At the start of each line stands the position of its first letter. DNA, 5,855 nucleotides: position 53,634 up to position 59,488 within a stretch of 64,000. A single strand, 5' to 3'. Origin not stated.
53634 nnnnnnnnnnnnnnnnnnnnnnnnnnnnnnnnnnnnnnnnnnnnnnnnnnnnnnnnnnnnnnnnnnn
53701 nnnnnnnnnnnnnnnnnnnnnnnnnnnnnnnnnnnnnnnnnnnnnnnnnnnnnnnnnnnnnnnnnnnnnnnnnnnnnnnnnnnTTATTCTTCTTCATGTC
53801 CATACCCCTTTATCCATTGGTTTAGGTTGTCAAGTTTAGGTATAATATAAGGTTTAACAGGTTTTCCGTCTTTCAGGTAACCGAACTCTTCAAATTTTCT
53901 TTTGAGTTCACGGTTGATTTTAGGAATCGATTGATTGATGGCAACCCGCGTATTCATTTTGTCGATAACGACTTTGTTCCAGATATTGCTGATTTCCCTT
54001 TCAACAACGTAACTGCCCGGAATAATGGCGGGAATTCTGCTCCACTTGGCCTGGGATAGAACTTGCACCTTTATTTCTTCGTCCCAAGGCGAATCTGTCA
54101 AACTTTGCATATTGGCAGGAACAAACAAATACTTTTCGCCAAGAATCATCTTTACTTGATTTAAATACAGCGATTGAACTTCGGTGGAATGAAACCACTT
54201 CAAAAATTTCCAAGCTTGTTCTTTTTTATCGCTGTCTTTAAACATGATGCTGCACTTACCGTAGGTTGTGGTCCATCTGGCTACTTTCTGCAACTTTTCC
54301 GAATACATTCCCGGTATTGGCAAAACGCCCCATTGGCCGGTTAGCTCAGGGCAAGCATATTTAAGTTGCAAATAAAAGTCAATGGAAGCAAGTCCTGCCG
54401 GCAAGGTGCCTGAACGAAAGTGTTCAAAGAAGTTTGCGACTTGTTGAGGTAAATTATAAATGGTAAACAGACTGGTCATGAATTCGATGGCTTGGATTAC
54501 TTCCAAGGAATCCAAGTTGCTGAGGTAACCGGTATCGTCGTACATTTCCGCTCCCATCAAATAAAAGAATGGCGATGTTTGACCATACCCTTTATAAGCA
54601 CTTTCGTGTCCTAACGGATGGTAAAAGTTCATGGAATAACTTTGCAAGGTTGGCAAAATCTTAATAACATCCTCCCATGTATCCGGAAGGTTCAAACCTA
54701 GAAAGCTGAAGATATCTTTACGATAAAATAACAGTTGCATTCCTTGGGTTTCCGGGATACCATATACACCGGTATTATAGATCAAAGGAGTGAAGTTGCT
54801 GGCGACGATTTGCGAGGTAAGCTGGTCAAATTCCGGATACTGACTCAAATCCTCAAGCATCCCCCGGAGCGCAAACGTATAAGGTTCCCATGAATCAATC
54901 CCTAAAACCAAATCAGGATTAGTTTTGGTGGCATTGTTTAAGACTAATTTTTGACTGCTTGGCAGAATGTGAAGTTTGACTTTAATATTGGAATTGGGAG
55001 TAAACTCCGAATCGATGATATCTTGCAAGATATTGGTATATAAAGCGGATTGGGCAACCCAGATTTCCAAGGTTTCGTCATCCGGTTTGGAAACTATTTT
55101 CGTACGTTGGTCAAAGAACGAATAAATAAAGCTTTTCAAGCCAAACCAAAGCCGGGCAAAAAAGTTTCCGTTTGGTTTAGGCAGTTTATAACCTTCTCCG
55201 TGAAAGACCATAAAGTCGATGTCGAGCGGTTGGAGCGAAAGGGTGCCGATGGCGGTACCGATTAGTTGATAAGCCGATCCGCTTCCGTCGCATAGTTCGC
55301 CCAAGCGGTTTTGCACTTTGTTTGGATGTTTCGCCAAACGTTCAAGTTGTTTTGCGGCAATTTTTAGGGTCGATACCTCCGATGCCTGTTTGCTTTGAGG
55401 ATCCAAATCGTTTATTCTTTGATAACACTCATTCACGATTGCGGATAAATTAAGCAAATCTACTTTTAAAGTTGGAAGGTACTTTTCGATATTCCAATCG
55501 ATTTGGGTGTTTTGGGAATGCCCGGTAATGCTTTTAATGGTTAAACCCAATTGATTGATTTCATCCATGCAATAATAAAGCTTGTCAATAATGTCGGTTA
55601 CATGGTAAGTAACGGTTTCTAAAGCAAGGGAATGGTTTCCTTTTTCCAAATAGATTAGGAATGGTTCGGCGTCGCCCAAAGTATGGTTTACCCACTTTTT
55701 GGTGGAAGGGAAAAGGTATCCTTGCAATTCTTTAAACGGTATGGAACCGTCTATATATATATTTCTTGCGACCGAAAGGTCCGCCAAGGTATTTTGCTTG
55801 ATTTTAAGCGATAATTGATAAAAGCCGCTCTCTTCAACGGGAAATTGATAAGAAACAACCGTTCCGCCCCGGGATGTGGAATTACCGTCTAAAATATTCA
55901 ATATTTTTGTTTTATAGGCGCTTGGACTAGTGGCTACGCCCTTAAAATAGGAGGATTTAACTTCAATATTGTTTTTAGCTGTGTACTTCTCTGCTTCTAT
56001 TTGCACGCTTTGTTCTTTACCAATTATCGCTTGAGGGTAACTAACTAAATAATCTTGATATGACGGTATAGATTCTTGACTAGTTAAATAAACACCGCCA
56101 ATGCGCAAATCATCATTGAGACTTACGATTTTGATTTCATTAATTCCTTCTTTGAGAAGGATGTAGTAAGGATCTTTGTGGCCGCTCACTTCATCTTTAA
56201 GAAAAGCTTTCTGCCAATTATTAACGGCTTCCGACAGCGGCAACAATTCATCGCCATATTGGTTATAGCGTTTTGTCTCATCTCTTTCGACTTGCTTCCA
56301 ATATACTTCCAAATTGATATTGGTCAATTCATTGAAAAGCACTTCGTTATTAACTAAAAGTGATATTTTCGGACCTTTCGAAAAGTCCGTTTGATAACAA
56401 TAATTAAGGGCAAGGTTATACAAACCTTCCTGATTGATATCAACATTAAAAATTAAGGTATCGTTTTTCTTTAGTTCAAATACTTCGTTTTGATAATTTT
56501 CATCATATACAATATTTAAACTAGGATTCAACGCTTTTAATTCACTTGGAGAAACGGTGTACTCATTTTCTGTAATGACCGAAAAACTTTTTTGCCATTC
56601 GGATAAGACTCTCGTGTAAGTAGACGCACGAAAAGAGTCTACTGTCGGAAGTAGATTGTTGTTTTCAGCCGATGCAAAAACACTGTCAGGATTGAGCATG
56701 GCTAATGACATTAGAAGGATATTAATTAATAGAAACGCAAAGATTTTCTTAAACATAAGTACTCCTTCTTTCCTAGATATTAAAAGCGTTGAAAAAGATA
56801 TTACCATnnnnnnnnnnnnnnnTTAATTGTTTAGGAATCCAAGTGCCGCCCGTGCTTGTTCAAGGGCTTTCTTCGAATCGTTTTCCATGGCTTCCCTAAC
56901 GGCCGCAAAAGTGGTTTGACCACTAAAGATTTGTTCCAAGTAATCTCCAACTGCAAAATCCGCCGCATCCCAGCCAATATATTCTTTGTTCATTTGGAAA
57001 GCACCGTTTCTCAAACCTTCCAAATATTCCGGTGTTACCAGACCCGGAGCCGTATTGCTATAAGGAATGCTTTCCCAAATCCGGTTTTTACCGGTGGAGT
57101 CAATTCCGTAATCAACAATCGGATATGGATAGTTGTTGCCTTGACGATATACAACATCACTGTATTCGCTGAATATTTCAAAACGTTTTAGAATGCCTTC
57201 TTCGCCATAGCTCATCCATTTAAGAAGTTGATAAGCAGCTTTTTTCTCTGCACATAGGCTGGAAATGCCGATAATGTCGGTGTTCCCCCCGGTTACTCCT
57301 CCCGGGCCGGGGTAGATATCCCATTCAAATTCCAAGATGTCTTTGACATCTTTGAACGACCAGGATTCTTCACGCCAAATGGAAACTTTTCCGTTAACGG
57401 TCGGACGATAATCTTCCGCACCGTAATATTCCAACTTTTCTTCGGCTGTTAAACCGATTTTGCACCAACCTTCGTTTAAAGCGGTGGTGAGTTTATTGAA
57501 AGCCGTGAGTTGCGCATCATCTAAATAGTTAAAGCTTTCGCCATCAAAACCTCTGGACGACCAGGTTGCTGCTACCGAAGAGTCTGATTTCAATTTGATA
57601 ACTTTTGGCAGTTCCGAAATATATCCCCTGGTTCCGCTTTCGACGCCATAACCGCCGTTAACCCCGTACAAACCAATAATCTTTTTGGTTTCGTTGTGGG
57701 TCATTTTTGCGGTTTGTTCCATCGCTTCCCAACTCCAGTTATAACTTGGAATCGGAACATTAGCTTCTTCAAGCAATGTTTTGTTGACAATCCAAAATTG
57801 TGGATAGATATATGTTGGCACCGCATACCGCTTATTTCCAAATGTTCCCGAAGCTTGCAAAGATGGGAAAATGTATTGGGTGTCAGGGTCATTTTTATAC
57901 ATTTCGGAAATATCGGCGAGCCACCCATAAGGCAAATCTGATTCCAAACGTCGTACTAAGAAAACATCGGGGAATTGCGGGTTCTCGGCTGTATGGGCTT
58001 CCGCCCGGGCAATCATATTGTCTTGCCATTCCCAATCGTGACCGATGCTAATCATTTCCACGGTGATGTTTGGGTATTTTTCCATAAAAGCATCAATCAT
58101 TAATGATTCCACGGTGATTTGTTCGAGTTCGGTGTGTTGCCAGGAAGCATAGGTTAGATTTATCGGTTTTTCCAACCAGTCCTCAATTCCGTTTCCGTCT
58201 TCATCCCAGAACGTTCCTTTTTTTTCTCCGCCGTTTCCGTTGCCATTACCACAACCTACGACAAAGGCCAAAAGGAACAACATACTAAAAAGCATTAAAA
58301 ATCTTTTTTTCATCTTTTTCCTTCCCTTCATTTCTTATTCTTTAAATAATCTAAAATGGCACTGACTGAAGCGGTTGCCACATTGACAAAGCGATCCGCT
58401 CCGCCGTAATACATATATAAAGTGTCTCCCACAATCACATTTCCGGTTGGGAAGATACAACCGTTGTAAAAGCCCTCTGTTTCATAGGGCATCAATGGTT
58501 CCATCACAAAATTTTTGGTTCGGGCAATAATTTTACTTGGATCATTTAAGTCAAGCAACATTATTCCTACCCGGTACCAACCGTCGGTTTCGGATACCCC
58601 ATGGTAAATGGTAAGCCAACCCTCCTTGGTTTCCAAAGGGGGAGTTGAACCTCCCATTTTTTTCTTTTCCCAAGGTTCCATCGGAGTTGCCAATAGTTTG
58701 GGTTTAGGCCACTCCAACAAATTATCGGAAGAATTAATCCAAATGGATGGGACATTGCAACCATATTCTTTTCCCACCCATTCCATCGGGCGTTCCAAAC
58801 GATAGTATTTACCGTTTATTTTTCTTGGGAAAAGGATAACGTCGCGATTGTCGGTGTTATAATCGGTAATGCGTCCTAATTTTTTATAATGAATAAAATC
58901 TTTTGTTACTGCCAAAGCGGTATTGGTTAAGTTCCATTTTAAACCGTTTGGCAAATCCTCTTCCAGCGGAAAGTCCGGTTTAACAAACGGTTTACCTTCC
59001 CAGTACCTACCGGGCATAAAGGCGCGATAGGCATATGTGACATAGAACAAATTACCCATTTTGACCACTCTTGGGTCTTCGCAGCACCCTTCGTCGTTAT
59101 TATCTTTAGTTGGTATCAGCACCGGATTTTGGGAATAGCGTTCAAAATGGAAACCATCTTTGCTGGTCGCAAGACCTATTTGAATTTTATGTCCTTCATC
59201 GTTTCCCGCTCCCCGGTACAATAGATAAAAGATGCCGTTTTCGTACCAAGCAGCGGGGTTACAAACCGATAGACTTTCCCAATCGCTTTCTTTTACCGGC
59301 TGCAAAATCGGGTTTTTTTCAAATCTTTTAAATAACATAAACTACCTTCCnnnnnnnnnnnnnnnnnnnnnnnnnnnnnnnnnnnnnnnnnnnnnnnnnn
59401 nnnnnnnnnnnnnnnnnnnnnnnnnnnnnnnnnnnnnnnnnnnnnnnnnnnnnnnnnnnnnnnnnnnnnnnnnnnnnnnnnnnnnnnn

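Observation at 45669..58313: Dual-permease, dual-SBP transporter with NHL/TPR/YIP1 and DUF5696-like subunits: candidate Sus-like uptake machine of Gram-positives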

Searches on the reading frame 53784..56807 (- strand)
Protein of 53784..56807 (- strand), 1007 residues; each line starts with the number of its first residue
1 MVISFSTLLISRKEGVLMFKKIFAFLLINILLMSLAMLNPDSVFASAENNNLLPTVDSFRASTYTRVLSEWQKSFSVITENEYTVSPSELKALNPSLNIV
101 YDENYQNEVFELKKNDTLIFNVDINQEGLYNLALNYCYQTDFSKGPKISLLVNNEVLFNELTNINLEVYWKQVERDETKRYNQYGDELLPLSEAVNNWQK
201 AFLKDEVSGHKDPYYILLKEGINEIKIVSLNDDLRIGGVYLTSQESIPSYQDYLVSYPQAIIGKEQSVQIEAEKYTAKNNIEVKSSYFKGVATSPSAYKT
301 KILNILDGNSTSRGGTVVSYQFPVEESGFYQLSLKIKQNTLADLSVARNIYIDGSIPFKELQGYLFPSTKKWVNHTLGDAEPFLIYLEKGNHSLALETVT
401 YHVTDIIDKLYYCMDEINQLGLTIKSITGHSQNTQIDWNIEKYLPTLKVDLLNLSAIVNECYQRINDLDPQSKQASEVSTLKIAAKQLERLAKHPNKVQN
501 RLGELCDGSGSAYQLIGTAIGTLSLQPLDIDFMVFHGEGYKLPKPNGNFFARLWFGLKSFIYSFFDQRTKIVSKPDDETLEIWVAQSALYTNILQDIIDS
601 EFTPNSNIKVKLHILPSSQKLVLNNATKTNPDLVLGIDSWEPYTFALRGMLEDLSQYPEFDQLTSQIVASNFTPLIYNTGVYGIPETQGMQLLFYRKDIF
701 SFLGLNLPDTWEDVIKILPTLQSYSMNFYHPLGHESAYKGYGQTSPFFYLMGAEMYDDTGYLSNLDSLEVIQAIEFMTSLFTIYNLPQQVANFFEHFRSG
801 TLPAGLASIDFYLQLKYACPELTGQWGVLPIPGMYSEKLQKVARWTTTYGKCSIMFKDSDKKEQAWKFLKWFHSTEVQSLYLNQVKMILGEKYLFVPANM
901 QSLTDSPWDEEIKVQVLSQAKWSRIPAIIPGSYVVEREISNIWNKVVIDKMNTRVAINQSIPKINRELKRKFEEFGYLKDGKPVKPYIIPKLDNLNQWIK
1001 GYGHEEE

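Call 4: search_protein_families(library=pfam, proteins=[window:53784-56807:-], max_evalue=0.01)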
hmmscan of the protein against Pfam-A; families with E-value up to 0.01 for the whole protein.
window:53784-56807:- (1007 aa): 2 families
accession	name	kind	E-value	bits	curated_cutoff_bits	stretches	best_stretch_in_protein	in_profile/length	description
PF13416.11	SBP_bac_8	-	1.5e-18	68.1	27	1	603-879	7-250/279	Bacterial extracellular solute-binding protein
PF01547.30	SBP_bac_1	-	2.3e-18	67.7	26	1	591-878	5-306/307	Bacterial extracellular solute-binding protein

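Call 7: search_protein_families(library=ncbifam, proteins=[window:53784-56807:-], max_evalue=0.001)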
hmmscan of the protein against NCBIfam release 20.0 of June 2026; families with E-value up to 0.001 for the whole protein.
window:53784-56807:- (1007 aa): 0 families

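Call 40: search_solved_structures(query=window:53784-56807:-, max_evalue=1, show_alignments=0)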
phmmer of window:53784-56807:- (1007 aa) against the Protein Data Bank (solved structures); distinct sequences matched with E-value up to 1: 38.
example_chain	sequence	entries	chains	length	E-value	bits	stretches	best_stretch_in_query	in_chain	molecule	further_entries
5ci5_A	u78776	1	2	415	1e-12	50.2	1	578-966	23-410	Extracellular solute-binding protein family 1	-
5ysb_A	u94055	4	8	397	5.1e-11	44.6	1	575-885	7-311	Lin1841 protein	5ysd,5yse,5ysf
3uor_A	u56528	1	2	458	1.2e-08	36.8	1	575-881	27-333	ABC transporter sugar binding protein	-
9xf5_A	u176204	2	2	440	1.2e-07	33.4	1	579-774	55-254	ABC transporter substrate-binding protein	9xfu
2hfb_A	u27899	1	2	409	1.2e-06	30.2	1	584-725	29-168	Sugar ABC transporter, sugar-binding protein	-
6pql_A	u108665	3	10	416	1.2e-06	30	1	584-725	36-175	ABC transporter sugar-binding protein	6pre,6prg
2heu_A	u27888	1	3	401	1.3e-06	29.9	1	585-725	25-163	Sugar ABC transporter, sugar-binding protein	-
2hq0_A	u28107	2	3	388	1.6e-06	29.7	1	586-725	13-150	Sugar ABC transporter, sugar-binding protein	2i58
4g68_B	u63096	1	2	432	0.00011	23.7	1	594-737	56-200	ABC transporter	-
4g68_A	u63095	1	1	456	0.00011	23.6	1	594-737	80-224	ABC transporter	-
4qrz_A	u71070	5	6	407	0.00021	22.7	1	604-782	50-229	ABC-TYPE SUGAR TRANSPORTER | ABC transporter, substrate binding protein (Sugar)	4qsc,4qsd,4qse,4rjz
2z8d_A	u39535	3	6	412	0.0012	20.1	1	631-878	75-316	Galacto-N-biose/lacto-N-biose I transporter substrate-binding protein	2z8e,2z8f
7vfq_A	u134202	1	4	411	0.0015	19.9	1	629-880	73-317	Extracellular solute-binding protein, family 1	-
7vfr_A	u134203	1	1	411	0.0015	19.8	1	629-880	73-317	Extracellular solute-binding protein, family 1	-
3vxb_A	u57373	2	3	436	0.0072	17.6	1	604-721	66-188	Putative sugar-binding lipoprotein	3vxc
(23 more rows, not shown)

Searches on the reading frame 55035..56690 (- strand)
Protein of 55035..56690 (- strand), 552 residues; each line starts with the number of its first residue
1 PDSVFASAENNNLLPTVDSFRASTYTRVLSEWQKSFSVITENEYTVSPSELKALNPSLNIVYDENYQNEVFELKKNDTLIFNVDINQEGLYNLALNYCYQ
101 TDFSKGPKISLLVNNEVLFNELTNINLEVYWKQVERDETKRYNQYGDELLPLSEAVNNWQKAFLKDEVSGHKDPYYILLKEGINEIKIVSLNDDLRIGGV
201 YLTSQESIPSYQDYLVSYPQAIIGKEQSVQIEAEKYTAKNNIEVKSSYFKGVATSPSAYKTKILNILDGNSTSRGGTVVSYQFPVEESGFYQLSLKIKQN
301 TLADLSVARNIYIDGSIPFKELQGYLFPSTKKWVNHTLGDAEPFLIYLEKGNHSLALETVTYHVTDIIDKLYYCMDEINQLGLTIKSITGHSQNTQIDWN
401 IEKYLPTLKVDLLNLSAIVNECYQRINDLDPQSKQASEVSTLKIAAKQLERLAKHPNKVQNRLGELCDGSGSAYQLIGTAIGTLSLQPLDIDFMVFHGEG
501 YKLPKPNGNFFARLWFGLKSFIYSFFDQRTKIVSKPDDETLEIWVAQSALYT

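Call 41: search_protein_families(library=pfam, proteins=[window:55035-56690:-], max_evalue=10)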
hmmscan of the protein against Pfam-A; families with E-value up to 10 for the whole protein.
window:55035-56690:- (552 aa): 3 families
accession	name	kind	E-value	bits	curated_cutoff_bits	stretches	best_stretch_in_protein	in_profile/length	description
PF25275.1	Golvesin_C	-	0.015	15.8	31.6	1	62-100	27-64/132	Golvesin C-terminal domain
PF16990.11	CBM_35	-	0.067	13.9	28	1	75-98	34-57/121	Carbohydrate binding module (family 35)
PF08874.15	DUF1835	-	0.078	13.5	21.1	1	180-229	19-69/122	Domain of unknown function (DUF1835)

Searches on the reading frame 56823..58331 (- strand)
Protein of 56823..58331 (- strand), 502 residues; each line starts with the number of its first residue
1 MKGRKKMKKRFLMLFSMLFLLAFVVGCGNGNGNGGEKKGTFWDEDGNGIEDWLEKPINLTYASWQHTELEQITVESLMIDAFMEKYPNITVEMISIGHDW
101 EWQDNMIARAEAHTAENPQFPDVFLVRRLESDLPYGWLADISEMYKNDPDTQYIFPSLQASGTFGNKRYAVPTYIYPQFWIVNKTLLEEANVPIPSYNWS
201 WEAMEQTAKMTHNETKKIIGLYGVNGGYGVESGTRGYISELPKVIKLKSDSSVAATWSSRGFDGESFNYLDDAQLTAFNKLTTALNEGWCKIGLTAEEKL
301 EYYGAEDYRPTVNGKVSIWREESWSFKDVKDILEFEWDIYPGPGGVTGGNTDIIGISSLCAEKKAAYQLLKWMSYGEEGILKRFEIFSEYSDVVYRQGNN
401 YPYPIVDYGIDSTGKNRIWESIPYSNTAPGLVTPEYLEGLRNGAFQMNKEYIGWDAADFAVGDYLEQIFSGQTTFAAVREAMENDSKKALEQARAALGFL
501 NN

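Call 4: search_protein_families(library=pfam, proteins=[window:56823-58331:-], max_evalue=0.01)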
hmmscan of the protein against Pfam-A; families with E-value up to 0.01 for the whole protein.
window:56823-58331:- (502 aa): 1 family
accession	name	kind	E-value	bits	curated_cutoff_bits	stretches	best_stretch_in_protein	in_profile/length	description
PF01547.30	SBP_bac_1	-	2.1e-15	57.9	26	1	75-373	11-300/307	Bacterial extracellular solute-binding protein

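Call 7: search_protein_families(library=ncbifam, proteins=[window:56823-58331:-], max_evalue=0.001)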
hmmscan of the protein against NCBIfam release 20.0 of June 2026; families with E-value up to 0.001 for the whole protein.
window:56823-58331:- (502 aa): 0 families

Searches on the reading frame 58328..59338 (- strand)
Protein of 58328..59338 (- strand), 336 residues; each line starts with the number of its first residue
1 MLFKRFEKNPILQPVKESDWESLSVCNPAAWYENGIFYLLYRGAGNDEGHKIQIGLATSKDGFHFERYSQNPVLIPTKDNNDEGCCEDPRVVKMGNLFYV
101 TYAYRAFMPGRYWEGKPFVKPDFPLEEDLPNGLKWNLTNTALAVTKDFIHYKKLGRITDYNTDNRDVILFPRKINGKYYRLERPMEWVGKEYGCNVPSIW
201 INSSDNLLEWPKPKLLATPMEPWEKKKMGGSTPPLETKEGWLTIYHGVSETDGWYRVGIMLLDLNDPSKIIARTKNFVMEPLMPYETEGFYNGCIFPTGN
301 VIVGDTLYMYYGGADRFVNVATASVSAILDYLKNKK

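Call 5: search_protein_families(library=pfam, proteins=[window:58328-59338:-], max_evalue=0.01)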
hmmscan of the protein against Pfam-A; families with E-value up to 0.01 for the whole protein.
window:58328-59338:- (336 aa): 2 families
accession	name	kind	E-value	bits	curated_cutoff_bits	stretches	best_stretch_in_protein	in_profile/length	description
PF04041.19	Glyco_hydro_130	-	6.5e-49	167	26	2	139-333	124-319/320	beta-1,4-mannooligosaccharide phosphorylase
PF00251.26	Glyco_hydro_32N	-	0.00037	20.6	22.1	0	29-103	73-149/307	Glycosyl hydrolases family 32 N-terminal domain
